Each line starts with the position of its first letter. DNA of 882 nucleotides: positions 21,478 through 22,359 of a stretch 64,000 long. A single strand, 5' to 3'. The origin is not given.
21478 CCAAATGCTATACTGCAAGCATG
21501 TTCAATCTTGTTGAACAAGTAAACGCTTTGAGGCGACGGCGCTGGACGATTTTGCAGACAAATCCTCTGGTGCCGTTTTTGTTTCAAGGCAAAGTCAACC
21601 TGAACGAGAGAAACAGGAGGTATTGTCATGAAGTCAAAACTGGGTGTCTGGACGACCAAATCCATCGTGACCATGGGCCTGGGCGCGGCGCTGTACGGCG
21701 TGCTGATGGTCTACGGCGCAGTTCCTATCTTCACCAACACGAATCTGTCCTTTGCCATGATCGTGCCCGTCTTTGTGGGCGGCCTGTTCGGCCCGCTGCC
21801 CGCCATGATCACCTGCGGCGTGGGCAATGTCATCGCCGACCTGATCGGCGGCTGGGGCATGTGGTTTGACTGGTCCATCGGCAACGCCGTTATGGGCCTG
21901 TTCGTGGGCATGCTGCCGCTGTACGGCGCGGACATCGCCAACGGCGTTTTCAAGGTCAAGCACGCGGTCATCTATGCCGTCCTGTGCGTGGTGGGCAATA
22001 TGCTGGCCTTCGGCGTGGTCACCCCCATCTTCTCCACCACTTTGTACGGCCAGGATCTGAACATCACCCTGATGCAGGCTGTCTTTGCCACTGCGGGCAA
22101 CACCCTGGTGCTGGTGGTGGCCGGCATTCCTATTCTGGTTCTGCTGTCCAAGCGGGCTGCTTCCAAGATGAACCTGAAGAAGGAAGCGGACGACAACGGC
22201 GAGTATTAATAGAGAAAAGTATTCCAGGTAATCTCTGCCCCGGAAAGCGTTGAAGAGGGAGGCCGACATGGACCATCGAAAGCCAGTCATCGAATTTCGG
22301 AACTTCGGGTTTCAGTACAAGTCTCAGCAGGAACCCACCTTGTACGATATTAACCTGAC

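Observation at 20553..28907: GntR-controlled ECF importer in one operon with five tandem DUF62 (SAM hydrolase/halogenase-fold) paralogs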

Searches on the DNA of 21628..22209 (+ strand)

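Call 36: search_rna_families(sources=[L019, L062, L063, L026, L040, L047, L084], threshold=gathering)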
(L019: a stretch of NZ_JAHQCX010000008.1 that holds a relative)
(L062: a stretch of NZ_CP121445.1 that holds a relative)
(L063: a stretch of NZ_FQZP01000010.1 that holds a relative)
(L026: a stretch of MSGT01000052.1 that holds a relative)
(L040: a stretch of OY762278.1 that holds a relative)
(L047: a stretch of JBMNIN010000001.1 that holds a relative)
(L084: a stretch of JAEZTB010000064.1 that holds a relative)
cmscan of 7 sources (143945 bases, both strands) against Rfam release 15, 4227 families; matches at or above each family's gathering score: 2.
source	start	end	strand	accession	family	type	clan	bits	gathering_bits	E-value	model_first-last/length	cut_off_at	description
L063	9340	9513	-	RF00168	Lysine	Cis-reg; riboswitch;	-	103.9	30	3e-26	1-182/182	no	Lysine riboswitch aptamer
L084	19482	19565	+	RF00005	tRNA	Gene; tRNA;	CL00001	49.7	29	2.8e-07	1-71/71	no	tRNA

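Call 57: search_rna_families(sources=[L005, L009, L023, L030, L034, L042, L053, L055, L075, L066], threshold=gathering)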
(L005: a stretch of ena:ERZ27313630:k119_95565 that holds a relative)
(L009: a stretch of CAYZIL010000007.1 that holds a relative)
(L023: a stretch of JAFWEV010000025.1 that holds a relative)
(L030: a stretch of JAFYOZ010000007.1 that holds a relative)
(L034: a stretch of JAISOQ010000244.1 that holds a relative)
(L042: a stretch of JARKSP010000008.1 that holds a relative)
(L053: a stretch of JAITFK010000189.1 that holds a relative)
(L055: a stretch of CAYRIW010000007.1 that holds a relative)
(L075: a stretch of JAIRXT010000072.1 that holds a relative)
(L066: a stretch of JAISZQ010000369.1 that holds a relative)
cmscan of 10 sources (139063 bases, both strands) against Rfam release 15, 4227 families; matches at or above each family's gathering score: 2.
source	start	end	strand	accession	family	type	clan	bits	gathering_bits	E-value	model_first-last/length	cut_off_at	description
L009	3858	3959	+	RF00167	Purine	Cis-reg; riboswitch;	CL00123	77.2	37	1.1e-11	1-102/102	no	Purine riboswitch aptamer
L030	11315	11387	+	RF00005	tRNA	Gene; tRNA;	CL00001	71.7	29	2.4e-13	1-71/71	no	tRNA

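Call 70: search_rna_families(sources=[L088, L089, L091, L093], threshold=gathering)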
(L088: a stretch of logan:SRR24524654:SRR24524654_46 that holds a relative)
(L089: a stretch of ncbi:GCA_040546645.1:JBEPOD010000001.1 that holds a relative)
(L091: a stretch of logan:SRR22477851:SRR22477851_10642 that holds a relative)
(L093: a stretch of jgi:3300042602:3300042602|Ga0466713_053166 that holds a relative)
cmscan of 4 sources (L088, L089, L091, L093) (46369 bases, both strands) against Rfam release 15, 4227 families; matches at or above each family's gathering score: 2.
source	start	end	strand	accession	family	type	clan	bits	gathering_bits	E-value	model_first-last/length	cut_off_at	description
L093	5852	5953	+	RF00167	Purine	Cis-reg; riboswitch;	CL00123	63.1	37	9.2e-09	1-102/102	no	Purine riboswitch aptamer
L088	8333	8415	-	RF00005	tRNA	Gene; tRNA;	CL00001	60.2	29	1.1e-10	1-71/71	no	tRNA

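Call 73: build_rna_model(alignment_id=A3)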
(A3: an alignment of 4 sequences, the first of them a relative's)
Model R1 built from alignment A3 (4 sequences, 114 columns); structure: RNAalifold consensus.
model positions 71; base pairs 19; branch points 1; effective number of sequences 2.37; information 0.793 bits per position. Calibrated on 0.2 Mb of random sequence (short: E-values are rough).
structure used (alignment columns):
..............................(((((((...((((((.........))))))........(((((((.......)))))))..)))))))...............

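Call 76: search_with_rna_model(model_id=R1, sources=[window, L001, L005, L008, L009, L010, L011, L012, L013, L014, L015, L016, L017, L018, L019, L020, L021, L022, L023, L024, L025, L026, L027, L028, L029, L030, L031, L032, L033, L034, L035, L036, L037, L038, L039, L040, L041, L042, L043, L044, L045, L046, L047, L048, L049, L050, L051, L052, L053, L054, L055, L056, L057, L058, L059, L060, L061, L062, L063, L064, L065, L066, L067, L068, L069, L070, L071, L072, L073, L074, L075, L076, L077, L078, L079, L080, L081, L082, L083, L084, L085, L086, L087, L088, L089, L091, L093, L094], max_evalue=1)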
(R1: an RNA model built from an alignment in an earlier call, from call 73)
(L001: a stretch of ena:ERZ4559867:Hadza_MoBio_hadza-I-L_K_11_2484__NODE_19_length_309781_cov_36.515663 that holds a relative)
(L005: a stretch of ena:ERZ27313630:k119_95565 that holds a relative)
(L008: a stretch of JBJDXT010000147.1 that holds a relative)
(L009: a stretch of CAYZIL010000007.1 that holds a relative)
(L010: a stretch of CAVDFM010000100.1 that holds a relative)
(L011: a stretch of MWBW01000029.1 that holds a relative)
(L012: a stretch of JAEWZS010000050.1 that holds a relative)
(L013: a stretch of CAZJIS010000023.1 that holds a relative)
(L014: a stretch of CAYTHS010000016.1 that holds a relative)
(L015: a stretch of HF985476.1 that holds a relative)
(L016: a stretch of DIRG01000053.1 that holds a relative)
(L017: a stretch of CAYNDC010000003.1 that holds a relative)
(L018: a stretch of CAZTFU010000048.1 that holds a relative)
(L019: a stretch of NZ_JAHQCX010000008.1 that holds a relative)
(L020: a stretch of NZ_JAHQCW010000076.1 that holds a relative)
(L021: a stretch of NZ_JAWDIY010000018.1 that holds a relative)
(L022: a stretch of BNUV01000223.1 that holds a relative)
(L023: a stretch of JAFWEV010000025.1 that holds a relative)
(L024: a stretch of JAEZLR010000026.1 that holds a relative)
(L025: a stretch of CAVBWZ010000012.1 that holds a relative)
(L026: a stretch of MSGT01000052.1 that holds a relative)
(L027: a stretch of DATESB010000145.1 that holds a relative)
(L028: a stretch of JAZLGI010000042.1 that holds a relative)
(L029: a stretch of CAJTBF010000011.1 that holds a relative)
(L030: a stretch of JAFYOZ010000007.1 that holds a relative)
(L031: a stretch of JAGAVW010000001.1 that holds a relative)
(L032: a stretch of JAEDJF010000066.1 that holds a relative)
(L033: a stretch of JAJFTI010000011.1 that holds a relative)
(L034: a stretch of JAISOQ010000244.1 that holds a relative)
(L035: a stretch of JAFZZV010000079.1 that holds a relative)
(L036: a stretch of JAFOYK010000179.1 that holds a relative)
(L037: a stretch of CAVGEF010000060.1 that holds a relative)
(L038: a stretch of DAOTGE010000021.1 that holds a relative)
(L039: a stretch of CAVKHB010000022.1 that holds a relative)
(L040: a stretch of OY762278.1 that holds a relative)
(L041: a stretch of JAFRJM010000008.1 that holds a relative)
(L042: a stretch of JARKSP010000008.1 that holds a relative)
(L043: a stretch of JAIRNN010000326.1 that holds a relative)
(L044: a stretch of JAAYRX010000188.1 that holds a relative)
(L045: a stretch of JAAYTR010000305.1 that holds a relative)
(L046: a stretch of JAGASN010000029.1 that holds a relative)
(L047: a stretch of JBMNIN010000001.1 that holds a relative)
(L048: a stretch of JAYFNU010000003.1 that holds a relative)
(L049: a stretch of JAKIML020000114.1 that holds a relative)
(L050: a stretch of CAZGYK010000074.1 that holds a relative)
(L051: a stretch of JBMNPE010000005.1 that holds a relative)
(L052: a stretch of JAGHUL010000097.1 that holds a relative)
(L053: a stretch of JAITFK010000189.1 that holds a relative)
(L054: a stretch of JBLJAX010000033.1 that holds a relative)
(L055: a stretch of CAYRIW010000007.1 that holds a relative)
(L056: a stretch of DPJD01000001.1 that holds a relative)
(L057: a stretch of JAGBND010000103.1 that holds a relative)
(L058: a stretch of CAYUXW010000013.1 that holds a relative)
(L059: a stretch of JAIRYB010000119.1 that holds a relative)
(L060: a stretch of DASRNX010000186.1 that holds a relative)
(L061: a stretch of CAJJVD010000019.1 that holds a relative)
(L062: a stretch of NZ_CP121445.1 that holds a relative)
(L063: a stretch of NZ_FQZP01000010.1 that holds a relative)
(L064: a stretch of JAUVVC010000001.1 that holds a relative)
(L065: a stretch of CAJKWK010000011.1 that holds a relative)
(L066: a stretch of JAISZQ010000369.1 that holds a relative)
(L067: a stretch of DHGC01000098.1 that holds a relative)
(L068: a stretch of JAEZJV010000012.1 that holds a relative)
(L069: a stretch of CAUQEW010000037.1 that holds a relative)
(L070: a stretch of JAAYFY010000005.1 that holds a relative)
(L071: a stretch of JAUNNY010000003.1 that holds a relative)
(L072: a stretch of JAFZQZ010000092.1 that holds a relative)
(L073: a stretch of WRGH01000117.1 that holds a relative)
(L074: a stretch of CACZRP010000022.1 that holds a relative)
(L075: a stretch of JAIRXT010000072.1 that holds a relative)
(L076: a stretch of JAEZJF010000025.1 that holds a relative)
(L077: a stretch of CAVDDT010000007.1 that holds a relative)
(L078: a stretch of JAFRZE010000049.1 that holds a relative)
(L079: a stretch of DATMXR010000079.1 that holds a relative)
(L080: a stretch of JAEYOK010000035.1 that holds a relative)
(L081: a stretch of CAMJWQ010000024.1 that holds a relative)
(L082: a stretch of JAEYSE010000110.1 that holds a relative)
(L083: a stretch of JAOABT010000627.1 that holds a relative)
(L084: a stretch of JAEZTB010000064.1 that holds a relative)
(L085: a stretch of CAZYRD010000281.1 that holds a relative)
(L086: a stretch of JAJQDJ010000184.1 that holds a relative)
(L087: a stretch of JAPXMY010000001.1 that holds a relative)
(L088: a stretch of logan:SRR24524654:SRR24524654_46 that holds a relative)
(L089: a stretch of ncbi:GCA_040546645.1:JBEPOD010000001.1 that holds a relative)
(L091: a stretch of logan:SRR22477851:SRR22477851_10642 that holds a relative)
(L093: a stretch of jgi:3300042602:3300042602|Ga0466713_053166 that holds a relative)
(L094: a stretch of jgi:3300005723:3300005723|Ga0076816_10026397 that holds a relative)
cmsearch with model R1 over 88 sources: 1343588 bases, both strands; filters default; matches with E-value up to 1: 5.
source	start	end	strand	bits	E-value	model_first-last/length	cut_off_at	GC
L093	5870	5940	+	85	1.5e-21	1-71/71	no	0.48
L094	2842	2912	+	85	1.5e-21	1-71/71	no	0.48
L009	3874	3946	+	81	2.5e-20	1-71/71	no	0.49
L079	3770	3831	-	19.8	0.11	1-71/71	no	0.58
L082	11945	12006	-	19.8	0.11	1-71/71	no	0.58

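Call 81: search_with_rna_model(model_id=R1, sources=[L095, L096, L097, L098, L099, L100, L101, L102, L103], max_evalue=1)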
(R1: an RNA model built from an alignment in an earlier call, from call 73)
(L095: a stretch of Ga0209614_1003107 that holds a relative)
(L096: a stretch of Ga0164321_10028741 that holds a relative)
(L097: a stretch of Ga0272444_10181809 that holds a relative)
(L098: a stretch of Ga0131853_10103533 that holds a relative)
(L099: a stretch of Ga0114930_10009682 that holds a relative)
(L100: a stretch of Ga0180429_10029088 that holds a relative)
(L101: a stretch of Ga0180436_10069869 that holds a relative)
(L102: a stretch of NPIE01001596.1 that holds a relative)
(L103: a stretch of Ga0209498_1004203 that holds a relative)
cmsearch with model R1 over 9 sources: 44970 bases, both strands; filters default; matches with E-value up to 1: 0.
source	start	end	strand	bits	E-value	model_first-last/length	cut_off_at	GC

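Call 86: search_rna_families(sources=[L104, L105, L106], threshold=evalue, max_evalue=0.1)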
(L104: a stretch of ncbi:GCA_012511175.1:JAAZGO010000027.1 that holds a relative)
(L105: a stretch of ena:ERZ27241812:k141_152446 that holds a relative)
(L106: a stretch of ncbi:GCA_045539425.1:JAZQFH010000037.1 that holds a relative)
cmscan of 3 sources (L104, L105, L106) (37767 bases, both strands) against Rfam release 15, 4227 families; matches with E-value up to 0.1: 4.
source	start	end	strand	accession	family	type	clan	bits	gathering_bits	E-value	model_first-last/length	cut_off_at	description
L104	5687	5758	+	RF00005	tRNA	Gene; tRNA;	CL00001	63.6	29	1.1e-11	1-71/71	no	tRNA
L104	5766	5850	+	RF00005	tRNA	Gene; tRNA;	CL00001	53.1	29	8.5e-09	1-71/71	no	tRNA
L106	5781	5944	+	RF00230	T-box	Cis-reg; leader;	-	32.9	93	0.00087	1-219/219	no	T-box leader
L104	5687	5759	-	RF04354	Plastid-ycf2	Cis-reg;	-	30.1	65.7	0.019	1-75/75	no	Plastid-ycf2 5UTR RNA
